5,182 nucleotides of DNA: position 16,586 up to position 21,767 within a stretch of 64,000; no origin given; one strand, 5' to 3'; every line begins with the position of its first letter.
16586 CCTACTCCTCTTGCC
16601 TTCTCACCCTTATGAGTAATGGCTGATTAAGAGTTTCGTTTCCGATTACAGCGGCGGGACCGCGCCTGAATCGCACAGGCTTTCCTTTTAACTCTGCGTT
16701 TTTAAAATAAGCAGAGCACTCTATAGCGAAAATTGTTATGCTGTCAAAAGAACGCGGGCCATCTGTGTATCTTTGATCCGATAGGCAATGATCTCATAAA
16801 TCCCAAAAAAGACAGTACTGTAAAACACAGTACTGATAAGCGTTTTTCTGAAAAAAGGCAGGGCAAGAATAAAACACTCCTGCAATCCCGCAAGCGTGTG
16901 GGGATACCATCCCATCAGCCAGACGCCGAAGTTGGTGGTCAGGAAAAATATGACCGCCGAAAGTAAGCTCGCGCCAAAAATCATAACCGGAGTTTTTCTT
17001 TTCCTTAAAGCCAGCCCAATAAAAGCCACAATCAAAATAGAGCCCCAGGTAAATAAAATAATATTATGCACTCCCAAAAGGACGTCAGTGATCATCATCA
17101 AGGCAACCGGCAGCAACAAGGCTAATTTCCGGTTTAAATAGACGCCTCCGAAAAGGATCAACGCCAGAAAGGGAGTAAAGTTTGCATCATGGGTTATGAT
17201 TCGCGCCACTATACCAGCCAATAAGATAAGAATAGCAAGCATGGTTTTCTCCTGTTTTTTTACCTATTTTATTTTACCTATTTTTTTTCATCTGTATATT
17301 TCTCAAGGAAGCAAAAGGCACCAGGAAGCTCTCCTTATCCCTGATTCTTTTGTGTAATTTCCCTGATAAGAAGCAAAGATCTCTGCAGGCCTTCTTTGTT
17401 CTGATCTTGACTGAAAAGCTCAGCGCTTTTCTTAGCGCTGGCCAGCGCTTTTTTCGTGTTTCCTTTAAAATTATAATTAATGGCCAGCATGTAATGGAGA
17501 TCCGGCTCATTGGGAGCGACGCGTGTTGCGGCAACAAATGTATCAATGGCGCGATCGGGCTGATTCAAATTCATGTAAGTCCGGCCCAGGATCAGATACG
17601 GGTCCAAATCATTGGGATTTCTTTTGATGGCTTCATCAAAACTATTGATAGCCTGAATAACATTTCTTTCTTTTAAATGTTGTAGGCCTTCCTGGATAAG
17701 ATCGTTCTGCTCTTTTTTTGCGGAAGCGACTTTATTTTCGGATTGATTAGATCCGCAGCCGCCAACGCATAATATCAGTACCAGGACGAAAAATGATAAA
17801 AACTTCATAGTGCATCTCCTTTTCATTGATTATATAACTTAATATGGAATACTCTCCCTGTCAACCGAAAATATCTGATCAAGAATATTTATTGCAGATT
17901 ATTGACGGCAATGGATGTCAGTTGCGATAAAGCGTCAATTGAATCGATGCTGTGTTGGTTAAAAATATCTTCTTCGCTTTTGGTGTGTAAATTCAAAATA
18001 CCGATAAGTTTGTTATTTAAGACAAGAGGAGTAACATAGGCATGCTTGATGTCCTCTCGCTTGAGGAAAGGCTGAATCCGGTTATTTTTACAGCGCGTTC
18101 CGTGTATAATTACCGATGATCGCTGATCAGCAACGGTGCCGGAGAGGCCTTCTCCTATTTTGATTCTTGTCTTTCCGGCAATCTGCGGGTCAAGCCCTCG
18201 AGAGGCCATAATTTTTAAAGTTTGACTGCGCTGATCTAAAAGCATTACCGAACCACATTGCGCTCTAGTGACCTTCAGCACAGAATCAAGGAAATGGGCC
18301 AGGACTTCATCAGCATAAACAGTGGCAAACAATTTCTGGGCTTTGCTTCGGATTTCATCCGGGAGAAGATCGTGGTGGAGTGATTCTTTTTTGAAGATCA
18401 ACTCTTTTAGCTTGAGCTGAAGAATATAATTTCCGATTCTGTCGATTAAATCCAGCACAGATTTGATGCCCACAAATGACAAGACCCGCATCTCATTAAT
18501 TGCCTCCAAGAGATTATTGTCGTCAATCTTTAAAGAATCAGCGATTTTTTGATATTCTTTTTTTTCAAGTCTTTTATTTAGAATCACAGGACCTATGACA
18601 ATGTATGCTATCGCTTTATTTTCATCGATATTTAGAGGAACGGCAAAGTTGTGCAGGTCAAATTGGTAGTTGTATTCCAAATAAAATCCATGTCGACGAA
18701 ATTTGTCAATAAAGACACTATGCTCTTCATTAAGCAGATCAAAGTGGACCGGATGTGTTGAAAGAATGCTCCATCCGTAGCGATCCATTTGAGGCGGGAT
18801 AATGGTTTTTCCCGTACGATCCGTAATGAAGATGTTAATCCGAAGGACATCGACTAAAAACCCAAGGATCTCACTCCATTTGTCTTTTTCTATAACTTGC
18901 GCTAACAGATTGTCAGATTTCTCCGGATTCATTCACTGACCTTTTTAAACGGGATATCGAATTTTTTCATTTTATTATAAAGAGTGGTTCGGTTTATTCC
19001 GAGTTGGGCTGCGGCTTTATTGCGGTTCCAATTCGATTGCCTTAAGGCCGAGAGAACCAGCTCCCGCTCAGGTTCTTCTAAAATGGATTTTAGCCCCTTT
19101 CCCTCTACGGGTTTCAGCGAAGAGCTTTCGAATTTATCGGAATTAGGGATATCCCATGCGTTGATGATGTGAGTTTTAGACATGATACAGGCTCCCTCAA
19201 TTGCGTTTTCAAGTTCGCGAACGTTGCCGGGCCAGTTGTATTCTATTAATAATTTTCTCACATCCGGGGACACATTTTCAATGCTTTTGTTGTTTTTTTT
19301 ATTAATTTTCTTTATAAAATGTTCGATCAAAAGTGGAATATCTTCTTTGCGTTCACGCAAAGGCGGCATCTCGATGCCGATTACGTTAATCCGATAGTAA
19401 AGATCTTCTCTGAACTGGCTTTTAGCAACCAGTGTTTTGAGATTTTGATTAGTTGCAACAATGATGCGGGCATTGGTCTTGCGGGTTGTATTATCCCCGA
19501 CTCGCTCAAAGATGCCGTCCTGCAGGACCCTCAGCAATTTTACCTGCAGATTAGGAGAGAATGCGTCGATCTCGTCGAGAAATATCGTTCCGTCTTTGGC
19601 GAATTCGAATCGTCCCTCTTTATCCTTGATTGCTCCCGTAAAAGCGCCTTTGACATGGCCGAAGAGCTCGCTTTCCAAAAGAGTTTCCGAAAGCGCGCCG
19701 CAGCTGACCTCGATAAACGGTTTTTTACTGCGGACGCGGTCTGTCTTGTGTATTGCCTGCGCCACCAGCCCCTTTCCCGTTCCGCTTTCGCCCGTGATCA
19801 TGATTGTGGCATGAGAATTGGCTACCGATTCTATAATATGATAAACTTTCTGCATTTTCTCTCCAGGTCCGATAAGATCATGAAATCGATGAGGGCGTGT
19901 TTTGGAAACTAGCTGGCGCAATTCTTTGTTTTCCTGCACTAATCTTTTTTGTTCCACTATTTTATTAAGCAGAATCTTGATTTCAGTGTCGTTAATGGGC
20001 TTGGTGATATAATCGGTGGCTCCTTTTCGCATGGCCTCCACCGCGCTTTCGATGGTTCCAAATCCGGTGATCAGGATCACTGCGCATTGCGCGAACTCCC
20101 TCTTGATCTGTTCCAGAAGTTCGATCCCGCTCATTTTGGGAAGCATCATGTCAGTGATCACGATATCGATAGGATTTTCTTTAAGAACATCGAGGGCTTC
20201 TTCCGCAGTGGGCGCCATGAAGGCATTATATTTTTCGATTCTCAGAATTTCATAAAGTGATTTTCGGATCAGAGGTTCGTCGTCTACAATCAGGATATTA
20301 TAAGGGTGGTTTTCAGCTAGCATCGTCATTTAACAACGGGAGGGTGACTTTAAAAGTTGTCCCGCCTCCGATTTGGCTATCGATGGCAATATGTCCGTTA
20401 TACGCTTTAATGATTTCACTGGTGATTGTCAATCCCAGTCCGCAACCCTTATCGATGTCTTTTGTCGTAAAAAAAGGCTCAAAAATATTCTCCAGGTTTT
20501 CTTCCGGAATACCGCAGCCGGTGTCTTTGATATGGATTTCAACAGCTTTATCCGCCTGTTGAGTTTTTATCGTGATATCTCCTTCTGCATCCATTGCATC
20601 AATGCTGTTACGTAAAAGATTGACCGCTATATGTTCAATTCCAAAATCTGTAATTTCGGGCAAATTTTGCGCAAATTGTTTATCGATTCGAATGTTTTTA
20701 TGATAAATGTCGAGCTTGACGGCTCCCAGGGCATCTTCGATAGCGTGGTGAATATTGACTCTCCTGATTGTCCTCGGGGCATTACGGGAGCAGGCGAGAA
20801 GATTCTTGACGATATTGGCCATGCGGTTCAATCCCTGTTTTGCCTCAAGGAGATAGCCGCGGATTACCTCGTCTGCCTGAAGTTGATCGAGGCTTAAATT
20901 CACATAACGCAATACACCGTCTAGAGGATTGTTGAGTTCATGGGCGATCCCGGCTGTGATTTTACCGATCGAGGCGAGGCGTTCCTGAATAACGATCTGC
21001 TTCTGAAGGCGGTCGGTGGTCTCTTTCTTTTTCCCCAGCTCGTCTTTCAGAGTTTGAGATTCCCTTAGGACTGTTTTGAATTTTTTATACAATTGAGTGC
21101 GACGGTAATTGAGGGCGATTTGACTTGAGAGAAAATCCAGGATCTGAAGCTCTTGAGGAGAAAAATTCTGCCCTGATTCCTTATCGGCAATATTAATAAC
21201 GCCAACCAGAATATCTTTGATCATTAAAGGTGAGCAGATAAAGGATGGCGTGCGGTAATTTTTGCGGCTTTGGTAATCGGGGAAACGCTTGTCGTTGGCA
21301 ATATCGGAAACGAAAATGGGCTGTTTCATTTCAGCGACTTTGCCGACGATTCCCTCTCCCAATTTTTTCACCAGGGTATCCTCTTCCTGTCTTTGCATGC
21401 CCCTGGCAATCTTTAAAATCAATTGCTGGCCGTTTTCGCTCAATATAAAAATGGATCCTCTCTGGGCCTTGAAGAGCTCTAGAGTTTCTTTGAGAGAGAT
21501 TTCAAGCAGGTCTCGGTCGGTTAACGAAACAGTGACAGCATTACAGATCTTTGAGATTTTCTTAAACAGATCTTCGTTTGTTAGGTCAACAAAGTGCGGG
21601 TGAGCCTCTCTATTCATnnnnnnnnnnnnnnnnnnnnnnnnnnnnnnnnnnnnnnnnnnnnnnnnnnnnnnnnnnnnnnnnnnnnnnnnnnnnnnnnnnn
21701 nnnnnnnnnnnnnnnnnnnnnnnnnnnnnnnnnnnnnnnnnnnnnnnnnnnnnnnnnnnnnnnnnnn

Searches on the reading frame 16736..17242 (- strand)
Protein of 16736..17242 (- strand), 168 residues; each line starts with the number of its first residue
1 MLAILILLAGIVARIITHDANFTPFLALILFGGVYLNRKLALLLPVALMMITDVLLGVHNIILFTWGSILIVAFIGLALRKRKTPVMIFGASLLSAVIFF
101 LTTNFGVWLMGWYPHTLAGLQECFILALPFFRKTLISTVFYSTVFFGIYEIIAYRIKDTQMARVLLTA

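Call 62: search_protein_families(library=pfam, proteins=[window:16736-17242:-], max_evalue=0.01)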
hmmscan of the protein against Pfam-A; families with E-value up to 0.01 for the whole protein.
window:16736-17242:- (168 aa): 1 family
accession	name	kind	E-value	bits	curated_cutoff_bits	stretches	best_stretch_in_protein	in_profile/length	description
PF20221.3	DUF6580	-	7.1e-44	150.3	27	1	2-155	10-158/162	Family of unknown function (DUF6580)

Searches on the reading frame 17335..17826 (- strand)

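Call 62: search_protein_families(library=pfam, proteins=[window:17335-17826:-], max_evalue=0.01)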
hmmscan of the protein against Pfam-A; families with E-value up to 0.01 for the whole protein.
window:17335-17826:- (163 aa): 14 families
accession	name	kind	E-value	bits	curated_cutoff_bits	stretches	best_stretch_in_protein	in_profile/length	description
PF07719.23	TPR_2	-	7.5e-12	44.8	27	1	77-106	4-33/34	Tetratricopeptide repeat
PF13181.12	TPR_8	-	1.1e-10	41.2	25.7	1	77-106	4-33/34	Tetratricopeptide repeat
PF00515.34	TPR_1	-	1.7e-10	40.7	27.8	0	77-106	4-33/34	Tetratricopeptide repeat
PF13431.12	TPR_17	-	3.9e-10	39.6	24.4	1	63-94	2-33/34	Tetratricopeptide repeat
PF14559.12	TPR_19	-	5.3e-10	39.9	25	1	51-115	2-66/68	Tetratricopeptide repeat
PF13428.12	TPR_14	-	5e-08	33.3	23.5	1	76-115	3-42/44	Tetratricopeptide repeat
PF13432.12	TPR_16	-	4.9e-07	30.5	32.7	1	80-140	3-63/65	Tetratricopeptide repeat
PF23914.1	TPR_CcmH_CycH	-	8.9e-07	29.3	42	1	43-141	19-117/158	Cytochrome c-type biogenesis protein H TPR domain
PF13414.12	TPR_11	-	1.4e-06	28.3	26.8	0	58-87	12-41/42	TPR repeat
PF13174.12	TPR_6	-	1.1e-05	26.2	26.3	0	77-97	3-23/33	Tetratricopeptide repeat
PF13176.12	TPR_7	-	0.00063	20.1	27.9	0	79-107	4-34/36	Tetratricopeptide repeat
PF14561.12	TPR_20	-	0.001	19.8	25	0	93-129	7-43/90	Tetratricopeptide repeat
PF12895.13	ANAPC3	-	0.0017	19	27.2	0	32-97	15-79/82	Anaphase-promoting complex, cyclosome, subunit 3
PF13424.12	TPR_12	-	0.0085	16.7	30.1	0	80-138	9-75/77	Tetratricopeptide repeat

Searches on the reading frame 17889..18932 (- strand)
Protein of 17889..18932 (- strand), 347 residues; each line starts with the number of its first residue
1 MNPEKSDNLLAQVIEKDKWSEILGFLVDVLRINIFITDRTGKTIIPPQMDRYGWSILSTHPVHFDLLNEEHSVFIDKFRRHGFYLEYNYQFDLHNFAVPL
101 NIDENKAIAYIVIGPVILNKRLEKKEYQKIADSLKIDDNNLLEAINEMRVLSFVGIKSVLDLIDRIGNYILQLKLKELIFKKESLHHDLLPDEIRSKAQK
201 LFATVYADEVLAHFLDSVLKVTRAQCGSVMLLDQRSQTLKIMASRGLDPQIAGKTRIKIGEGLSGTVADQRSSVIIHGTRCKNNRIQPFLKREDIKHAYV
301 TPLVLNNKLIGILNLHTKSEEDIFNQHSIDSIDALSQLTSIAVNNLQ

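Call 26: search_protein_families(library=ncbifam, proteins=[window:17889-18932:-], max_evalue=0.001)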
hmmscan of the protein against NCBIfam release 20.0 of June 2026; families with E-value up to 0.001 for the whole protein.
window:17889-18932:- (347 aa): 2 families
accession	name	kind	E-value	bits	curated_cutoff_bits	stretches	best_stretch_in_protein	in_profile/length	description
NF008283.0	PRK11061.1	equivalog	9.9e-07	27.4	583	1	204-321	15-133/748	phosphoenolpyruvate--protein phosphotransferase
TIGR01817.1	nifA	equivalog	5.4e-05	22.2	528.85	1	198-330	11-143/534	nif-specific transcriptional activator NifA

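Call 62: search_protein_families(library=pfam, proteins=[window:17889-18932:-], max_evalue=0.01)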
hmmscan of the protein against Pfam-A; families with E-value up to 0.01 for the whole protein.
window:17889-18932:- (347 aa): 4 families
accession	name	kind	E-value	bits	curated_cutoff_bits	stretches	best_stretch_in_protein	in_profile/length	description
PF10114.15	PocR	-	7.9e-17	61.9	23.9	1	13-173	2-160/162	Sensory domain found in PocR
PF13185.12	GAF_2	-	1.1e-15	58.5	28.6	1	208-343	5-135/136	GAF domain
PF01590.32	GAF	-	9.6e-11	42.8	22.4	1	208-343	3-133/133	GAF domain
PF13492.12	GAF_3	-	1.8e-09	38.5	27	1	208-345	3-129/129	GAF domain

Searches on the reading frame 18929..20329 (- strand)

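Call 26: search_protein_families(library=ncbifam, proteins=[window:18929-20329:-], max_evalue=0.001)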
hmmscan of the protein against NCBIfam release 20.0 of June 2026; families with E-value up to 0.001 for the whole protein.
window:18929-20329:- (466 aa): 120 families (the best 25 are shown)
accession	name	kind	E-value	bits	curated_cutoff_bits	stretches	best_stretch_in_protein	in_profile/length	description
NF008469.0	PRK11361.1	equivalog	6.3e-130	433.9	714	1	11-459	6-456/461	acetoacetate metabolism transcriptional regulator AtoC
TIGR02915.1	PEP_resp_reg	equivalog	7.9e-120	400.7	502.6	1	12-459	1-444/445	PEP-CTERM-box response regulator transcription factor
TIGR01818.1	ntrC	equivalog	5.6e-116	388.1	558.6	2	12-396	1-379/463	nitrogen regulation protein NR(I)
NF007689.0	PRK10365.1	equivalog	4.6e-112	375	760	1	10-455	6-440/441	sigma-54-dependent response regulator transcription factor ZraR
TIGR01817.1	nifA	equivalog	7e-110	368.3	528.85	1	123-398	169-443/534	nif-specific transcriptional activator NifA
NF041552.1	TF_PrdR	equivalog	4.7e-108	362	795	1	115-458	235-577/577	sigma-54 dependent transcriptional regulator PrdR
NF041946.1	LuxO_transreg_Vib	equivalog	1.1e-107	360.7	800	1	38-397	25-379/463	quorum-sensing sigma-54 dependent transcriptional regulator LuxO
NF051870.1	NAssimRespRegNtrX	equivalog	8.1e-100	334.8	600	1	11-457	3-450/452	nitrogen assimilation response regulator NtrX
NF008176.1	PRK10923.1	equivalog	2.2e-98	329.9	620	1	12-404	6-390/469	nitrogen regulation protein NR(I)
NF011695.0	PRK15115.1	equivalog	2.5e-96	323.2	763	1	7-458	4-437/445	two-component system response regulator GlrR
NF003451.0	PRK05022.1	equivalog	4.6e-93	312.7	476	1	126-459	164-510/512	nitric oxide reductase transcriptional regulator NorR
NF038308.1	RNA_repair_RtcR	equivalog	5.4e-91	306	650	1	93-457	123-516/530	RNA repair transcriptional activator RtcR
NF049963.1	RespRegFlgRCampy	domain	7.5e-91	305.1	750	1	11-459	2-429/429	fla regulon two-component system response regulator FlgR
NF050807.1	TransRegFlbDCaul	equivalog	4.6e-90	302.6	750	1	39-458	30-439/454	sigma-54-dependent transcriptional regulator FlbD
NF011958.0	PRK15429.1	equivalog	1.9e-86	291.2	830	1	59-460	299-687/692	formate hydrogenlyase transcriptional activator FlhA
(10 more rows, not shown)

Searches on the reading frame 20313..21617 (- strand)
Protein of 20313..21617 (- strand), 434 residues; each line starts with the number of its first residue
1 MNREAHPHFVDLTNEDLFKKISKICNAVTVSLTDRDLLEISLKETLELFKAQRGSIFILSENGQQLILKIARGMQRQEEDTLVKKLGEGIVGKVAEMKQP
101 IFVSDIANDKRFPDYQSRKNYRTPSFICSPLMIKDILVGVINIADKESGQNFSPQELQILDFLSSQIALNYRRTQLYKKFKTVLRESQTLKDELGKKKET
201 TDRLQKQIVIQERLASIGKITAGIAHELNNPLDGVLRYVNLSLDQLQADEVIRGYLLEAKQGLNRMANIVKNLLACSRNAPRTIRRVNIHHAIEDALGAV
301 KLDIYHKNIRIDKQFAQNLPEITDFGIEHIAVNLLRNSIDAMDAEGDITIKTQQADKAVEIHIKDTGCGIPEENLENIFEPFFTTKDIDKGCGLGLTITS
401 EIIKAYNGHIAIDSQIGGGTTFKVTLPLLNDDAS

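Call 26: search_protein_families(library=ncbifam, proteins=[window:20313-21617:-], max_evalue=0.001)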
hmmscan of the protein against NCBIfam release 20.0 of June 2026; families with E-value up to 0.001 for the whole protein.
window:20313-21617:- (434 aa): 90 families (the best 25 are shown)
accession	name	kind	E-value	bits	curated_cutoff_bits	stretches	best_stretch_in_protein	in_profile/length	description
NF008468.0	PRK11360.1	equivalog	6e-61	206.6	646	1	201-430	380-610/616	two-component system sensor histidine kinase AtoS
NF010411.0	PRK13837.1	equivalog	8.7e-44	149.7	647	1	195-429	428-676/828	two-component system VirA-like sensor kinase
NF007688.0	PRK10364.1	equivalog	3.6e-42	144.7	479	1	197-428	220-451/460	two-component system sensor histidine kinase ZraS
NF046020.1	HisKinCckABruc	equivalog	5.8e-40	136.9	1000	1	200-428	461-707/868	cell cycle histidine kinase CckA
NF038348.1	T2SS_HK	subfamily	5.8e-38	130.7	450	2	254-428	399-573/574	histidine kinase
NF052574.1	HisKinEspCMyxo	equivalog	4.5e-36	124.3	1200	1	200-427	400-636/785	serine histidine kinase EspC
NF047497.1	HK_LIC_12097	equivalog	8.2e-35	120.2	500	1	207-428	141-366/367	LIC_12097 family sensor histidine kinase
NF053867.1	SprKinKinDBac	equivalog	1.1e-34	119.8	775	1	209-430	279-499/500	sporulation kinase KinD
NF046044.1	PnpS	equivalog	6.3e-34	117.6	400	1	222-427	175-390/390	two-component system histidine kinase PnpS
NF052573.1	HisKinEspAMyxo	equivalog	8.7e-33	113.3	1400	1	199-428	364-611/755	serine histidine kinase EspA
NF046026.1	HisKinCckACaul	equivalog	2.9e-30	105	1000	1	204-431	289-535/678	cell cycle histidine kinase CckA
NF006800.0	PRK09303.1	equivalog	4.7e-30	104.8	342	1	181-430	121-379/383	histidine kinase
NF033092.0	HK_WalK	equivalog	2.2e-29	102.5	725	1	220-428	375-594/594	cell wall metabolism sensor histidine kinase WalK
NF041777.1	sens_FixL_Rhizob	equivalog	1.3e-28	99.9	850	1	201-428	246-481/485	sensor protein FixL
NF010076.0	PRK13557.1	subfamily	3.4e-28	98.4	631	1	212-431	158-397/540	histidine kinase famiy protein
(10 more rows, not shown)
